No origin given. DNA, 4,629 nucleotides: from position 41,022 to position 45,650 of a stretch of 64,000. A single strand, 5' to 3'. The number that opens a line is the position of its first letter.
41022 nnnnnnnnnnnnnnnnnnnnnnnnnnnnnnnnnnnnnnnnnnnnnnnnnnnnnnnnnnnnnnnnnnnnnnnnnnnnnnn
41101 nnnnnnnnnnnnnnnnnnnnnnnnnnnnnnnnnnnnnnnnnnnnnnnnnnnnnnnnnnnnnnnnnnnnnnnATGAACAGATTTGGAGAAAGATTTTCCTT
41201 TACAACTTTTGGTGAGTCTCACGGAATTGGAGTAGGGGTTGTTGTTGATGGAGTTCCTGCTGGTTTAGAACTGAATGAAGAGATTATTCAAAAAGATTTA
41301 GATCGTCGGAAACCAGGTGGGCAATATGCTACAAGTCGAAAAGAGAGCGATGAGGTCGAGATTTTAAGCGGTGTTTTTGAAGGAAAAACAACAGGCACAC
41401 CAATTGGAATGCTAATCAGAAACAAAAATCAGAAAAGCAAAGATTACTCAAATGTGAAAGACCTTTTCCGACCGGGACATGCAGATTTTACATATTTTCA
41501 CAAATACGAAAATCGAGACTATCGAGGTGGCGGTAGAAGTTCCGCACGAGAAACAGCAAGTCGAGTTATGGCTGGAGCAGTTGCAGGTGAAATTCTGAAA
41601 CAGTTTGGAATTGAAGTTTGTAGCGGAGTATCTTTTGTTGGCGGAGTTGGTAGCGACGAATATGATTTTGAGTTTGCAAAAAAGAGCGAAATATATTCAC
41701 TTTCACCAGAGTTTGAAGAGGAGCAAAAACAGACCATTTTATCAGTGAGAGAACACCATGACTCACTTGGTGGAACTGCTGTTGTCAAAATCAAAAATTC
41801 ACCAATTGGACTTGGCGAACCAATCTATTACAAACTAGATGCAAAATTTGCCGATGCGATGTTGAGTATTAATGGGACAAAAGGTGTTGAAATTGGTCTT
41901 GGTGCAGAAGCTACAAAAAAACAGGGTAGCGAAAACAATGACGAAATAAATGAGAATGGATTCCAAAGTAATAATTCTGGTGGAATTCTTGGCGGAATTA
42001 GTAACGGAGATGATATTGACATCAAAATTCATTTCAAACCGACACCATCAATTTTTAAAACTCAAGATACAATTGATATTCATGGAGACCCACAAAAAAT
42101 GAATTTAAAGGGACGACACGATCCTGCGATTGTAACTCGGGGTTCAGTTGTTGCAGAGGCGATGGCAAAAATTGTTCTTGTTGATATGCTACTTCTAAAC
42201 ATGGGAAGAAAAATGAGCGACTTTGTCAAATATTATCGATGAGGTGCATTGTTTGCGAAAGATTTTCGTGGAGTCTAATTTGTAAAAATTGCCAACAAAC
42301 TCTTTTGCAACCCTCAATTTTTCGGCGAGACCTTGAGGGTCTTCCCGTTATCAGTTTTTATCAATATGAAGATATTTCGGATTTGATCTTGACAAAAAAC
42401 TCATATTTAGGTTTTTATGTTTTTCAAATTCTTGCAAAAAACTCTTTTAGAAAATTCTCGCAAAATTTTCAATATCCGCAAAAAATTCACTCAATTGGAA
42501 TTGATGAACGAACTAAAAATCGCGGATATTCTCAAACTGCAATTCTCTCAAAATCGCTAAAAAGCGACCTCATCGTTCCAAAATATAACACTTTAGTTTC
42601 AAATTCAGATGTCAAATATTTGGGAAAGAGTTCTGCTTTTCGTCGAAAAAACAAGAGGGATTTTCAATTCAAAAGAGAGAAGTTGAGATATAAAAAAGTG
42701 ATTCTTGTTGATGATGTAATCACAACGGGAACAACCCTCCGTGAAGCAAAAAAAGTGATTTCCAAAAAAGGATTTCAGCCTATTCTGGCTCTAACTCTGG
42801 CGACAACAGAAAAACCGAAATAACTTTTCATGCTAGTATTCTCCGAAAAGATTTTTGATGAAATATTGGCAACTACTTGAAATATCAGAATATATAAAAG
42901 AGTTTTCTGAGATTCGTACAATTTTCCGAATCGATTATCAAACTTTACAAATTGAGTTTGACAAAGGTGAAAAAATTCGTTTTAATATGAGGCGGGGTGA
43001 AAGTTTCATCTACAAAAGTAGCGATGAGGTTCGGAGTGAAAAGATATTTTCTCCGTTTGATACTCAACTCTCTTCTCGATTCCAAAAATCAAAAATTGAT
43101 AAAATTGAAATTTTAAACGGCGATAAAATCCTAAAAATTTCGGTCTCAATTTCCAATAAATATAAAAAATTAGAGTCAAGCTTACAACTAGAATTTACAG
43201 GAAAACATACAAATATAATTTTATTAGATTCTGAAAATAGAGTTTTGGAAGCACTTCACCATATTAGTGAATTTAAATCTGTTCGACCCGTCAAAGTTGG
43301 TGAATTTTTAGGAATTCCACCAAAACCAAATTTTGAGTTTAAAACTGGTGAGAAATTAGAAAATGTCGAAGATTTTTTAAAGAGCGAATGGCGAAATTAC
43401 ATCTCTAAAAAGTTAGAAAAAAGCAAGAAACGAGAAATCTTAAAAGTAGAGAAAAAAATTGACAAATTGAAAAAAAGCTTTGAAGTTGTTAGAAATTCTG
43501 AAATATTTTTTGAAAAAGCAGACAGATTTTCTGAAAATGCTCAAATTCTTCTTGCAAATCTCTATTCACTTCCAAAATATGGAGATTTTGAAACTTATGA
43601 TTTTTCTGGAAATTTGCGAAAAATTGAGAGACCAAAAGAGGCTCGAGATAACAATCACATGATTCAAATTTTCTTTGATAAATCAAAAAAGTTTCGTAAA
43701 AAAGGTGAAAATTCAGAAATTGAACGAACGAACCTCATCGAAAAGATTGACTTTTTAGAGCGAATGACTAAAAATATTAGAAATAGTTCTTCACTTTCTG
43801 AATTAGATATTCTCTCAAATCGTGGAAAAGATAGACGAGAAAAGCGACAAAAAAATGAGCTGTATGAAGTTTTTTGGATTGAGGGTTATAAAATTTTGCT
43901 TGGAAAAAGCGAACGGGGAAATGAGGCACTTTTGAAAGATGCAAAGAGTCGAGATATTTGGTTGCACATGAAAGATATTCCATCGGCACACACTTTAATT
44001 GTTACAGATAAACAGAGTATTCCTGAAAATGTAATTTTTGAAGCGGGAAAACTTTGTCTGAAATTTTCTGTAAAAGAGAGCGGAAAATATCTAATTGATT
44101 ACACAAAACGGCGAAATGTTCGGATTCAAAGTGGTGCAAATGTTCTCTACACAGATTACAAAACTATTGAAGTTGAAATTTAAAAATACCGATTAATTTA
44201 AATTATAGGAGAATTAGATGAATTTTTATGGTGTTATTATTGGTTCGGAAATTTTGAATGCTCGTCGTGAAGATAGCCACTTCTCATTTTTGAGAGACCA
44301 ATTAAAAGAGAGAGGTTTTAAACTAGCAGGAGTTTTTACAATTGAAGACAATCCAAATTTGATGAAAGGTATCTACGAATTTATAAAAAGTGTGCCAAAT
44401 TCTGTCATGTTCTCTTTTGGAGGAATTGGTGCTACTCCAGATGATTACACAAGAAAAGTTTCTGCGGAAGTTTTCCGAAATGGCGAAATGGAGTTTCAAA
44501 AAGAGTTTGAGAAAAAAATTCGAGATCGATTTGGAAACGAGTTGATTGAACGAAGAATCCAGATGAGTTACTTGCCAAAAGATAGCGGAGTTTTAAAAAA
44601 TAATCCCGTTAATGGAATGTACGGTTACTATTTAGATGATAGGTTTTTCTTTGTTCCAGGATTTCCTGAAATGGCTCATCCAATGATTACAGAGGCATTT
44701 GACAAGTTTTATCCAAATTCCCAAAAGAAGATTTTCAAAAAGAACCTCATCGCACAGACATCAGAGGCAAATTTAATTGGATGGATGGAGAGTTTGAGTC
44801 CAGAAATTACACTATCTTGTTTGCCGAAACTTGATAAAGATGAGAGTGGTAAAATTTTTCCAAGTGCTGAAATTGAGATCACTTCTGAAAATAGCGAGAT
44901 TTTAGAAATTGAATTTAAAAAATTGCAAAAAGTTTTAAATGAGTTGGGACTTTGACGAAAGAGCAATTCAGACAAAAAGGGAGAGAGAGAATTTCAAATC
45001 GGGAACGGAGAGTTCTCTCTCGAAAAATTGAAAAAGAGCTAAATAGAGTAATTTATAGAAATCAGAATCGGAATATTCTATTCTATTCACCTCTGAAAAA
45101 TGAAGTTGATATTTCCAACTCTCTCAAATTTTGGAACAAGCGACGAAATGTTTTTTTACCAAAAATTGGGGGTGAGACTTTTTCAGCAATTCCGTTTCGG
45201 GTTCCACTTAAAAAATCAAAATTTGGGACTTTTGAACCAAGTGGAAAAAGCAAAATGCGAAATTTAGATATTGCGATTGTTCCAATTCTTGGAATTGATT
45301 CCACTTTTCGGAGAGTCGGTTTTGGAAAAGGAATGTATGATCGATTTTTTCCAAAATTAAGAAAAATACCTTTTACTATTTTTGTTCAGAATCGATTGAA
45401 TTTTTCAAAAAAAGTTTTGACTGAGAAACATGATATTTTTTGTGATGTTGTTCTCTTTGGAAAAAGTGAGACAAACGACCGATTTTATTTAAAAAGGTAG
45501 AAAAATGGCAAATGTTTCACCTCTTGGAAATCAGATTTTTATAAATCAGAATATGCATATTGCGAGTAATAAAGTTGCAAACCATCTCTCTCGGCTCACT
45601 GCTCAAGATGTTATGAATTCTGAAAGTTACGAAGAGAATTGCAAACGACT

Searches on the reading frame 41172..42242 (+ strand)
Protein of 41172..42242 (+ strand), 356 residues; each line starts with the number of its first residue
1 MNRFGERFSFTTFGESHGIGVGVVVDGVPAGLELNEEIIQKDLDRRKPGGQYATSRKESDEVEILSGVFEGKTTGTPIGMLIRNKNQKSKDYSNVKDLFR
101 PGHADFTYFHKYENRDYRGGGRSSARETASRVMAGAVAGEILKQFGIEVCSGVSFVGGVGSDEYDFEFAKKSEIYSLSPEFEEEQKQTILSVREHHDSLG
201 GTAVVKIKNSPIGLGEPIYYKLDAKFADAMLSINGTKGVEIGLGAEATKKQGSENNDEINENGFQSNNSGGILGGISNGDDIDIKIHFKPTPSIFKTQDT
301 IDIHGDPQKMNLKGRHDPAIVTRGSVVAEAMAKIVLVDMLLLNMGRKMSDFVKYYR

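Call 52: search_protein_families(library=pfam, proteins=[window:41172-42242:+], max_evalue=0.001)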
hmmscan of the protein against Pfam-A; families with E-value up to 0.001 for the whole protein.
window:41172-42242:+ (356 aa): 1 family
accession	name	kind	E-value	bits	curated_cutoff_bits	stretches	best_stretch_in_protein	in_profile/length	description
PF01264.26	Chorismate_synt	-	2.1e-132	441.2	27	1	8-341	1-327/327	Chorismate synthase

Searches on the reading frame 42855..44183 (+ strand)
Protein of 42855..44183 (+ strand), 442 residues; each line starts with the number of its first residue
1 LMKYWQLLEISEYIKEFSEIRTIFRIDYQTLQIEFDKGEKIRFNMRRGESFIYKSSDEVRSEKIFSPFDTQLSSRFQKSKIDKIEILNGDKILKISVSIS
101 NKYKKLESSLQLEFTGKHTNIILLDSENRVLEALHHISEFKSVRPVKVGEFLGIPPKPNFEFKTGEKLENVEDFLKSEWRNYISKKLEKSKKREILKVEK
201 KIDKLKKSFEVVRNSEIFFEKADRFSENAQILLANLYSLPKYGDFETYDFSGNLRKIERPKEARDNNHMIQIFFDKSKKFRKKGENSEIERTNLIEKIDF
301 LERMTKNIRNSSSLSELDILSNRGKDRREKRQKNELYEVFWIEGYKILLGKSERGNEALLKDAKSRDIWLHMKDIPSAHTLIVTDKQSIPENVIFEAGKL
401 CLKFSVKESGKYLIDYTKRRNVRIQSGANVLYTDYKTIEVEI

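Call 52: search_protein_families(library=pfam, proteins=[window:42855-44183:+], max_evalue=0.001)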
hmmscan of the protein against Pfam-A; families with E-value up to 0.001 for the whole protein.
window:42855-44183:+ (442 aa): 2 families
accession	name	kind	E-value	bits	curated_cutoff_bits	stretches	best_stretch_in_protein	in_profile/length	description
PF05833.16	NFACT_N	-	3.5e-19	69.4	31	2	20-175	21-183/456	NFACT N-terminal and middle domains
PF05670.18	NFACT-R_1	-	5.3e-09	37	29.8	1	343-425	9-96/112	NFACT protein RNA binding domain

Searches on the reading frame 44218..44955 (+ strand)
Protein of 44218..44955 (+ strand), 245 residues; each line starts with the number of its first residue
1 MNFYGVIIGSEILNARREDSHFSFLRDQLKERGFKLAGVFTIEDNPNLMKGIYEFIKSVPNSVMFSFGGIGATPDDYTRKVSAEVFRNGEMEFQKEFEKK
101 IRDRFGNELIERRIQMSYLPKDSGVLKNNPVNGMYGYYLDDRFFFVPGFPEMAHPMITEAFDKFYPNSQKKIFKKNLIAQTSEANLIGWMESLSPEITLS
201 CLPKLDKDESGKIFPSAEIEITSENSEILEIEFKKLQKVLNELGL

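Call 52: search_protein_families(library=pfam, proteins=[window:44218-44955:+], max_evalue=0.001)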
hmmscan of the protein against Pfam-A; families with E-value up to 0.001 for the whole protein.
window:44218-44955:+ (245 aa): 1 family
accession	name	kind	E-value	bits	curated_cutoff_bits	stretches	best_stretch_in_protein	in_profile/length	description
PF00994.29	MoCF_biosynth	-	3.6e-17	62.8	26.6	1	6-159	3-136/144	Probable molybdopterin binding domain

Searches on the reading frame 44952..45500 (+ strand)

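Call 52: search_protein_families(library=pfam, proteins=[window:44952-45500:+], max_evalue=0.001)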
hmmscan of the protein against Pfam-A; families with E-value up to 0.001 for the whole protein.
window:44952-45500:+ (182 aa): 1 family
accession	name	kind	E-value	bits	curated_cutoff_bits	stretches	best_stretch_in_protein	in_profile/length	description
PF01812.26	5-FTHF_cyc-lig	-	4.2e-16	59.8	27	1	3-168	1-184/186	5-formyltetrahydrofolate cyclo-ligase family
